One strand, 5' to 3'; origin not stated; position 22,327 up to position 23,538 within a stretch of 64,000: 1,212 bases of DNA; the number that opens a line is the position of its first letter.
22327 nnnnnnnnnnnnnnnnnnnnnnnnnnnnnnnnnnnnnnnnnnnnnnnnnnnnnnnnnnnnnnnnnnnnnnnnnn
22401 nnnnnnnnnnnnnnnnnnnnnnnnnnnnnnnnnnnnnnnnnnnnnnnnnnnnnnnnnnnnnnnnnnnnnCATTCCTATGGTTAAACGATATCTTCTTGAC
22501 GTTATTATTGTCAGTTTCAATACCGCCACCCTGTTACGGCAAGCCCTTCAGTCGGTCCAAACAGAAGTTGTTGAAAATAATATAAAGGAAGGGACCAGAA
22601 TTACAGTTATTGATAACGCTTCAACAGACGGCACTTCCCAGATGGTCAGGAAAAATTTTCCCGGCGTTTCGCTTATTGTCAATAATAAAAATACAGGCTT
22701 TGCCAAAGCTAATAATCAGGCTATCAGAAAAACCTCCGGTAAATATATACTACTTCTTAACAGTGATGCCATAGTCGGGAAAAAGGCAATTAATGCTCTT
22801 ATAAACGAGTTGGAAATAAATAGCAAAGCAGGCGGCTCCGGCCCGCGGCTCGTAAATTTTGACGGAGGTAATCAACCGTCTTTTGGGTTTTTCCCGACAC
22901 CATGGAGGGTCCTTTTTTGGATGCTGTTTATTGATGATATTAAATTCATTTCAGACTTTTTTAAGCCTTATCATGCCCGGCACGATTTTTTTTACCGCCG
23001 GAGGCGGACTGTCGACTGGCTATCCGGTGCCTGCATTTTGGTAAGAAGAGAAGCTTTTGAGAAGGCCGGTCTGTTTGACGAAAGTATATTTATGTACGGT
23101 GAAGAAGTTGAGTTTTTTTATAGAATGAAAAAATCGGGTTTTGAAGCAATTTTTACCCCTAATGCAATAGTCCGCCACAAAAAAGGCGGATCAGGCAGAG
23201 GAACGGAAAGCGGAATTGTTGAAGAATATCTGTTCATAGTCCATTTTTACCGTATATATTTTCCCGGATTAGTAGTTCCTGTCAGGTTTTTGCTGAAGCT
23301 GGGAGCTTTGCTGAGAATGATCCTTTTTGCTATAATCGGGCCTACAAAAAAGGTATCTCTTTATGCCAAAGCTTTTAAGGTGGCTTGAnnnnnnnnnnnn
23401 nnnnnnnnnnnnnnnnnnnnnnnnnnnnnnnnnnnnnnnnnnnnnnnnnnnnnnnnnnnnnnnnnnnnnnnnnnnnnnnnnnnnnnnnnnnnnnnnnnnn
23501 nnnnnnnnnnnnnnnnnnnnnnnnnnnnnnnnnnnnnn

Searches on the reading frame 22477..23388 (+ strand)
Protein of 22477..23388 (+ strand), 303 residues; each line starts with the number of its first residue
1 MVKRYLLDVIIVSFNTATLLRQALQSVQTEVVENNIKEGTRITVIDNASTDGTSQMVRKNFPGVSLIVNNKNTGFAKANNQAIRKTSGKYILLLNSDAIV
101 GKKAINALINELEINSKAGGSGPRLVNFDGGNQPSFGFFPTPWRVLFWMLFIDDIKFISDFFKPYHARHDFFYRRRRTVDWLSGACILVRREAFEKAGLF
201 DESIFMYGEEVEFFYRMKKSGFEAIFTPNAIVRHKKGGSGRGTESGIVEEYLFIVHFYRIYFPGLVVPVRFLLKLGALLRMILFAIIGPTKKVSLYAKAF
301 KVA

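Call 6: search_protein_families(library=pfam, proteins=[window:22477-23388:+], max_evalue=0.01)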
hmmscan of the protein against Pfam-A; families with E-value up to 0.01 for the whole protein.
window:22477-23388:+ (303 aa): 6 families
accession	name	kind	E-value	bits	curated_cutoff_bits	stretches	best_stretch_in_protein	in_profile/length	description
PF00535.33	Glycos_transf_2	-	2.5e-21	76.8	23.3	1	9-176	2-146/168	Glycosyl transferase family 2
PF13641.12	Glyco_tranf_2_3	-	7.9e-17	62.5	27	1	9-237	5-214/230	Glycosyltransferase like family 2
PF13632.12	Glyco_trans_2_3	-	2.8e-05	24.5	27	1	90-235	1-124/198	Glycosyl transferase family group 2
PF10111.15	Glyco_tranf_2_2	-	0.00046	20.2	27.3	0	183-220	164-202/276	Glycosyltransferase like family 2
PF07632.16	Sde182_NH-like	-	0.0049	16.9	26.8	1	9-85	118-196/268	Cellulose-binding Sde182, nucleoside hydrolase-like domain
PF13506.12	Glyco_transf_21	-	0.0051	16.7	21.7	0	171-201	89-121/174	Glycosyl transferase family 21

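Call 47: search_protein_families(library=ncbifam, proteins=[window:22477-23388:+], max_evalue=0.00001)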
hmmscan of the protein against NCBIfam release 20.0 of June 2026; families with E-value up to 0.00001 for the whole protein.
window:22477-23388:+ (303 aa): 14 families
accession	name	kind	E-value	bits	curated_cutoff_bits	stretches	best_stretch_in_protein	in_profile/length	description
TIGR03965.1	mycofact_glyco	equivalog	5.5e-16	58.5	280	1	176-235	223-281/467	mycofactocin biosynthesis glycosyltransferase MftF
TIGR01556.1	rhamnosyltran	subfamily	8.2e-16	58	200.55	1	32-127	14-114/281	rhamnosyltransferase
NF041875.1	EPS_EpsD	equivalog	1.3e-15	57.6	370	1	7-107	1-99/325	exopolysaccharide biosynthesis glycosyltransferase EpsD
TIGR03937.1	PgaC_IcaA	equivalog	2.5e-12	46.5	422.3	1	8-120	48-158/407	poly-beta-1,6-N-acetyl-D-glucosamine synthase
TIGR03111.1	glyc2_xrt_Gpos1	hypoth_equivalog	1e-11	44.3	363.95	1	8-116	52-160/439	TIGR03111 family XrtG-associated glycosyltransferase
NF038302.1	EPS_HpsE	equivalog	2.3e-11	43.2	300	1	8-123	4-122/307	hormogonium polysaccharide biosynthesis glycosyltransferase HpsE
TIGR04283.1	glyco_like_mftF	equivalog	5.9e-10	39.1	182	0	9-116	3-101/221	TIGR04283 family arsenosugar biosynthesis glycosyltransferase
NF047683.1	TeichurnBiosyTuaG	equivalog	7.3e-09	35.6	400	1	4-106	5-105/252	teichuronic acid biosynthesis protein TuaG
NF050050.1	ProtGlycPglI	equivalog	4.7e-08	32.8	500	1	7-113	4-109/306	GalNAc(5)-diNAcBac-PP-undecaprenol beta-1,3-glucosyltransferase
TIGR04242.1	nodulat_NodC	equivalog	6.3e-08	32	550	1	7-113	50-157/395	chitooligosaccharide synthase NodC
NF007482.0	PRK10073.1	equivalog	9.3e-08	31.4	423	1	5-109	6-107/334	glycosyltransferase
TIGR04009.1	wcaE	equivalog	5.2e-07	29.2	369.2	1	6-132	2-127/248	colanic acid biosynthesis glycosyltransferase WcaE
TIGR04195.1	S_glycosyl_SunS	equivalog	3.9e-06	26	350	1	11-98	63-142/421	SunS family peptide S-glycosyltransferase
TIGR04182.1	glyco_TIGR04182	equivalog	6.3e-06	25.8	325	1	30-131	17-116/293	S-layer glycoprotein N-glycosyltransferase AglJ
